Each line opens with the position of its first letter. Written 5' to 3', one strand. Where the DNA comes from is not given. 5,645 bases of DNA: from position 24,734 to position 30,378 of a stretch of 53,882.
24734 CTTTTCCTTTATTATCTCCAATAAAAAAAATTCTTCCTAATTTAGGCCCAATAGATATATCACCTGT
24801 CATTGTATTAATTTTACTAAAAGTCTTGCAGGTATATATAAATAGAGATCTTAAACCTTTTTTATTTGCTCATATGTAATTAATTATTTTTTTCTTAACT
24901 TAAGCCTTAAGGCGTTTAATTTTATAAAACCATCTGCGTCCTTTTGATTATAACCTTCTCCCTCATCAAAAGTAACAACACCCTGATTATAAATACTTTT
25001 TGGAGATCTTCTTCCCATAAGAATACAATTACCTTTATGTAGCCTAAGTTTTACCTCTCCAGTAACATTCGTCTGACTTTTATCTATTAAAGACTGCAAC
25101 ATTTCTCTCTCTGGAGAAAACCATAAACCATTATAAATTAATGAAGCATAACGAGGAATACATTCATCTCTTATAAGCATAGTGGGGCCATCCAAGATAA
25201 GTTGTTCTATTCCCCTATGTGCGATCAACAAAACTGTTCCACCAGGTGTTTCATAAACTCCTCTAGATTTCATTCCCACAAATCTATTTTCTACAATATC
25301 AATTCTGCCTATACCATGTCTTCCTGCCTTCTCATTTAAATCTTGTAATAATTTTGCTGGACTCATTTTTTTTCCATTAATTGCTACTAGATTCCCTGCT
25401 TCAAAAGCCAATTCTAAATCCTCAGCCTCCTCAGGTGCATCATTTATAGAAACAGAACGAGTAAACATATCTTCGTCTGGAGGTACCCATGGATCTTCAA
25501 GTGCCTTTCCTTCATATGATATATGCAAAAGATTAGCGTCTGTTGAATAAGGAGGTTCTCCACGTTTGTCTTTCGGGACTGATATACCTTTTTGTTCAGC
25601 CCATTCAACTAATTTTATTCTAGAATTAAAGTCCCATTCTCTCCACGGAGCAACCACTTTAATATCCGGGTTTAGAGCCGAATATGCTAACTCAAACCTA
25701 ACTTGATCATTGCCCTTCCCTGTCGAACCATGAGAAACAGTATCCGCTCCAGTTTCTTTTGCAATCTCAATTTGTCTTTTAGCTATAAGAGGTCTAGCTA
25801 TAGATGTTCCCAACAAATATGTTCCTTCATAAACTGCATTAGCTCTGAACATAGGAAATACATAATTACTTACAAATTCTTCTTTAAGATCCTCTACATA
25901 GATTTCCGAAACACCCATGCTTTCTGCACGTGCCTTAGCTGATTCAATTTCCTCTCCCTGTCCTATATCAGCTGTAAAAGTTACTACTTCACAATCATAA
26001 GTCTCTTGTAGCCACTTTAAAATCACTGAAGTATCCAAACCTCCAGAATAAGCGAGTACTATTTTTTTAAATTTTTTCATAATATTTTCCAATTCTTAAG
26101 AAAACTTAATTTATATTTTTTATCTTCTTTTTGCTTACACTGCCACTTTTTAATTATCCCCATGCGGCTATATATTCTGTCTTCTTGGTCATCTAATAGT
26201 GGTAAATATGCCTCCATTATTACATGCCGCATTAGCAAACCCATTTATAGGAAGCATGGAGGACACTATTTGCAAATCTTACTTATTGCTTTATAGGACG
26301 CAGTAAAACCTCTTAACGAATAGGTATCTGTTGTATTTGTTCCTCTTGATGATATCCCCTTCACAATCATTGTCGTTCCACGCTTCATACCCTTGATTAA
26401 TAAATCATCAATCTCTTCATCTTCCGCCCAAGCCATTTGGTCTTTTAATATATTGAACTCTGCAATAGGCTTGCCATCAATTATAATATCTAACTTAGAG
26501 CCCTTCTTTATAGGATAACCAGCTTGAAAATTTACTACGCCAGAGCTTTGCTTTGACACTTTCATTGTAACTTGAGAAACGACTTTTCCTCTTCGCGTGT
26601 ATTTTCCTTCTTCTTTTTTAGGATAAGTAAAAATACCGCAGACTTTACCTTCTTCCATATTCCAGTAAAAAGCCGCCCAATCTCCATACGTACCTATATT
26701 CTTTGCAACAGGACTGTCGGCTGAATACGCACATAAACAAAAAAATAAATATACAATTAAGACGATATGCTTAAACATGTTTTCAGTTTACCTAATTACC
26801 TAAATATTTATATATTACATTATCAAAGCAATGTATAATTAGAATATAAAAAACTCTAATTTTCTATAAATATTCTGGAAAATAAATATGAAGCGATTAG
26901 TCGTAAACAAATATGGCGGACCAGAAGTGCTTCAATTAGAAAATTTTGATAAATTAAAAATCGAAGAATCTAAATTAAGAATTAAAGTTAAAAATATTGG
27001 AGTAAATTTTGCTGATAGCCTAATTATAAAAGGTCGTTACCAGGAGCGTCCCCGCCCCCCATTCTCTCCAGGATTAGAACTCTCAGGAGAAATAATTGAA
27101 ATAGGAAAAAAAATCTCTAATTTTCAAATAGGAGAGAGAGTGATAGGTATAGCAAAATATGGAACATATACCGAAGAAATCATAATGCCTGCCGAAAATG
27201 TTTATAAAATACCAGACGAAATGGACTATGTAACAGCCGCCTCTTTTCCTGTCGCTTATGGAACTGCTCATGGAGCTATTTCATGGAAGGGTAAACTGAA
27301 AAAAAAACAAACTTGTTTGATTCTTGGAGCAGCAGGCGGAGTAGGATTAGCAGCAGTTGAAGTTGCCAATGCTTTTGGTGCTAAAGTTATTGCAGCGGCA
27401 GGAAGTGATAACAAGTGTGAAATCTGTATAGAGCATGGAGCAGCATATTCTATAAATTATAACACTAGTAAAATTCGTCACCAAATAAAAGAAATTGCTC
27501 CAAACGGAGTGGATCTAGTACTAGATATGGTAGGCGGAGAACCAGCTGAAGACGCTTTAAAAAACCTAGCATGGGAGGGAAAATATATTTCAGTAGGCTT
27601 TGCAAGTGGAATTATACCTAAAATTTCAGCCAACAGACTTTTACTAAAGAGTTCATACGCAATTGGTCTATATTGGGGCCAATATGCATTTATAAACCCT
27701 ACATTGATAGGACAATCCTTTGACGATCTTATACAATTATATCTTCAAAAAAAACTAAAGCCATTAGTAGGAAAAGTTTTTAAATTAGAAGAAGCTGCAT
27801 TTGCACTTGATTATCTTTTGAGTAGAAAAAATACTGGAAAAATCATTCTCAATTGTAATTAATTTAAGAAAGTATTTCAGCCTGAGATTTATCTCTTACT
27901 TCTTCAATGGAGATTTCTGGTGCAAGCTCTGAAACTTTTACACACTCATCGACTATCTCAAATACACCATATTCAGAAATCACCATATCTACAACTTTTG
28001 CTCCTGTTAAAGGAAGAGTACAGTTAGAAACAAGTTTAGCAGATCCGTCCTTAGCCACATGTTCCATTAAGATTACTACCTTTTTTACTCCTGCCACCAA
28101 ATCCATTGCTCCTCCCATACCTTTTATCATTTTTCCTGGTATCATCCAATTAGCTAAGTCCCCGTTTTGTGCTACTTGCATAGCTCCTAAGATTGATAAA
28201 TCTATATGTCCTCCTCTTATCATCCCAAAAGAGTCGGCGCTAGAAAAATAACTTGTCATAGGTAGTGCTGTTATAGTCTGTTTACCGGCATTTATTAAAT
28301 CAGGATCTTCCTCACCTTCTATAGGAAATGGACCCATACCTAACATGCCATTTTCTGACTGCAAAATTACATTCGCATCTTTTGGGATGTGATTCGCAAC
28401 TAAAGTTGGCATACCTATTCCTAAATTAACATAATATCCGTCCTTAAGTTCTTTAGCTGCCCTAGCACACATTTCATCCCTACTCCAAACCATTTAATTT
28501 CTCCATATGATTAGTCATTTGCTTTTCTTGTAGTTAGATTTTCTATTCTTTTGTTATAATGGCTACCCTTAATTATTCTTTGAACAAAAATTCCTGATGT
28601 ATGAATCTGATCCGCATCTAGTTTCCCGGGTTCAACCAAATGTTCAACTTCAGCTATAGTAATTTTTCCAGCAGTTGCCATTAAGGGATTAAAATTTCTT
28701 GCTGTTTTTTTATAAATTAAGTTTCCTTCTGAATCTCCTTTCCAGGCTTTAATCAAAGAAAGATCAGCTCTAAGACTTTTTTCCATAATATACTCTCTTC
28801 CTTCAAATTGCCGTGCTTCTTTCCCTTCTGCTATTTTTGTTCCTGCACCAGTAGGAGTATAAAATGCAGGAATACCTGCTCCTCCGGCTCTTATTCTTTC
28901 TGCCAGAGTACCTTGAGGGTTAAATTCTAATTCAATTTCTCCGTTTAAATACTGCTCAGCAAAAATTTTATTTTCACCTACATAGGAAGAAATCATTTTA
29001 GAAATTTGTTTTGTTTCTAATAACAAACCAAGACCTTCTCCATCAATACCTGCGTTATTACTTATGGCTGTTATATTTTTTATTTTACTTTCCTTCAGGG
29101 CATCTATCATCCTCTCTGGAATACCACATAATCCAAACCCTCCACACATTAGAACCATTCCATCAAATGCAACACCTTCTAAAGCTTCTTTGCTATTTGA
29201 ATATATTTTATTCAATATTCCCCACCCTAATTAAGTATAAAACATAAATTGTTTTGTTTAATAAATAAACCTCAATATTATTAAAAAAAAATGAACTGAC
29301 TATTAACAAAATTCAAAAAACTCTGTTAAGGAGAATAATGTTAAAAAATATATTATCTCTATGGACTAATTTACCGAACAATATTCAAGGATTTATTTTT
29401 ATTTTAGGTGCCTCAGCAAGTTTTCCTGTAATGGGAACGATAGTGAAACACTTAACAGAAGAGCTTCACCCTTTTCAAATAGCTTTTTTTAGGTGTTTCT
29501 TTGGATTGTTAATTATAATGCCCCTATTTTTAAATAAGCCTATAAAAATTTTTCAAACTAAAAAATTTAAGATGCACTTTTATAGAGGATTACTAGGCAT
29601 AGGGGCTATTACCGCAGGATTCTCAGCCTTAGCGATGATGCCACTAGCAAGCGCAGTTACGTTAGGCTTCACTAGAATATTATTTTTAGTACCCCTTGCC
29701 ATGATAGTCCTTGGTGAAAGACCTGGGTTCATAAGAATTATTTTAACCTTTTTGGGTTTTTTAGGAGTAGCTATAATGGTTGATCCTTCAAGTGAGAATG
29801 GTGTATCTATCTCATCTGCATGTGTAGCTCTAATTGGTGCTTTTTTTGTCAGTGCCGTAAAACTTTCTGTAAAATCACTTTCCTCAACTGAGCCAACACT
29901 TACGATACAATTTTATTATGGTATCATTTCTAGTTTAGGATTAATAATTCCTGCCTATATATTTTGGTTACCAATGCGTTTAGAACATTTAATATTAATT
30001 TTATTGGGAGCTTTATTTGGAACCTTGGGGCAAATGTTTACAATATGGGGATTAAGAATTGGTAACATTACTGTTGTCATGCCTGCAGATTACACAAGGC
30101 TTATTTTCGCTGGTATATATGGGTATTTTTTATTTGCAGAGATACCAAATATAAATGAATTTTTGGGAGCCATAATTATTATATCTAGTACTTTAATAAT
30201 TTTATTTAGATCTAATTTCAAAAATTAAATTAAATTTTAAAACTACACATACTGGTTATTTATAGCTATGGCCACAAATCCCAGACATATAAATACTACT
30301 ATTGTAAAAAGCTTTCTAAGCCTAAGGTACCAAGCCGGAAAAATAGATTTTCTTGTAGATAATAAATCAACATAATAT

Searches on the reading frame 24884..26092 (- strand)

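Call 69: search_protein_families(library=pfam, proteins=[window:24884-26092:-], max_evalue=0.00001)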
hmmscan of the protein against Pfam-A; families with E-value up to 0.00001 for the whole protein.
window:24884-26092:- (402 aa): 2 families
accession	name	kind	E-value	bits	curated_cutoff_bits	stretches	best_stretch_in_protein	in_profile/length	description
PF20979.2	Arginosuc_syn_C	-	1.7e-78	263.6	27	1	182-399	1-218/219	Arginosuccinate synthase C-terminal domain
PF00764.25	Arginosuc_synth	-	1.1e-65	221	27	1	10-170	1-161/162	Arginosuccinate synthase N-terminal HUP domain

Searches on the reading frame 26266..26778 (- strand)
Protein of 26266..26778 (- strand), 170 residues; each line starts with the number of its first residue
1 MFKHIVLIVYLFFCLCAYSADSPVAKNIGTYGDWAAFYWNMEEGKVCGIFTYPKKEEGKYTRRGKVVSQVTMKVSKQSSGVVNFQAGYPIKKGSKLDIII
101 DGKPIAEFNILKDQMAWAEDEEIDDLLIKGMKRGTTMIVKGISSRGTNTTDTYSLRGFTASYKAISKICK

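Call 69: search_protein_families(library=pfam, proteins=[window:26266-26778:-], max_evalue=0.00001)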
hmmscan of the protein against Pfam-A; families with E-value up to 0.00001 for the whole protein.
window:26266-26778:- (170 aa): 1 family
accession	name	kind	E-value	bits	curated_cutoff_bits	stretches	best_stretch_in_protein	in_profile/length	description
PF06776.18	IalB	-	1e-14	55.2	22.1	1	42-165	9-130/131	Invasion associated locus B (IalB) protein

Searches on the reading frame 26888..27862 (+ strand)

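Call 69: search_protein_families(library=pfam, proteins=[window:26888-27862:+], max_evalue=0.00001)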
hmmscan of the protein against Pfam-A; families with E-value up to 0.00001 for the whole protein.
window:26888-27862:+ (324 aa): 3 families
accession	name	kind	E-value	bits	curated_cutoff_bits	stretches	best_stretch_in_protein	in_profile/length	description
PF00107.32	ADH_zinc_N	-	1e-23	84.1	31.8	1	151-265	1-116/129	Zinc-binding dehydrogenase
PF13602.12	ADH_zinc_N_2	-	3.4e-18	67.3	27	1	184-321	2-134/134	Zinc-binding dehydrogenase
PF08240.17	ADH_N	-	9.3e-16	58.4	23.5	1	28-110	3-104/104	Alcohol dehydrogenase GroES-like domain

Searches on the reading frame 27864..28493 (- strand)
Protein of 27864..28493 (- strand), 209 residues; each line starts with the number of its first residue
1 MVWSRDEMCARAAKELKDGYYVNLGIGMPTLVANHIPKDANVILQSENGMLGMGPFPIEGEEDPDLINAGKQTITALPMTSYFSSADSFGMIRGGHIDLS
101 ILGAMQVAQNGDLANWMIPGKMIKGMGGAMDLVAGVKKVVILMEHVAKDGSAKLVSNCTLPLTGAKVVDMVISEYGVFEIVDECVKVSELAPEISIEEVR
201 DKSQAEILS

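Call 69: search_protein_families(library=pfam, proteins=[window:27864-28493:-], max_evalue=0.00001)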
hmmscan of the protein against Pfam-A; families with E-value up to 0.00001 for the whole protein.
window:27864-28493:- (209 aa): 2 families
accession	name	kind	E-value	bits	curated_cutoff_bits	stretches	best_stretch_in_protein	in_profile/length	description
PF01144.29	CoA_trans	-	1.6e-48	165.4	23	1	8-200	4-215/217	Coenzyme A transferase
PF13336.12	AcetylCoA_hyd_C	-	6.1e-07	29.9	23.7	1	99-181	36-127/154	Acetyl-CoA hydrolase/transferase C-terminal domain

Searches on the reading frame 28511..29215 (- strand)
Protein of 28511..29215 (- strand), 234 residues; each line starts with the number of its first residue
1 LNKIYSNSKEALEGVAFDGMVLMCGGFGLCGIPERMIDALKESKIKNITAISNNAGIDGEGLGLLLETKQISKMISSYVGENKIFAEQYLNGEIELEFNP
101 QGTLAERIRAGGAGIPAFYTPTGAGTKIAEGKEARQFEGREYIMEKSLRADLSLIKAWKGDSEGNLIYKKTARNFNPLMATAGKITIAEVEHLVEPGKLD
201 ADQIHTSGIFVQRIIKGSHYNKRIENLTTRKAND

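Call 69: search_protein_families(library=pfam, proteins=[window:28511-29215:-], max_evalue=0.00001)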
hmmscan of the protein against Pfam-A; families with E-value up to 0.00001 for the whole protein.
window:28511-29215:- (234 aa): 1 family
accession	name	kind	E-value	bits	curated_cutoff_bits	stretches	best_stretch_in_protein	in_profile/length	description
PF01144.29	CoA_trans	-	1.6e-70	237.3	23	1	18-216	14-216/217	Coenzyme A transferase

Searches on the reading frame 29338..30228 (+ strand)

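Call 70: search_protein_families(library=pfam, proteins=[window:29338-30228:+], max_evalue=0.00001)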
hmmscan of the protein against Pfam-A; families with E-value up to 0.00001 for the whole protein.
window:29338-30228:+ (296 aa): 1 family
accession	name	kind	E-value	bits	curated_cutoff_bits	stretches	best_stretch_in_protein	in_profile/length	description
PF00892.27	EamA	-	8.1e-28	97.8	28.2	2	18-148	3-134/135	EamA-like transporter family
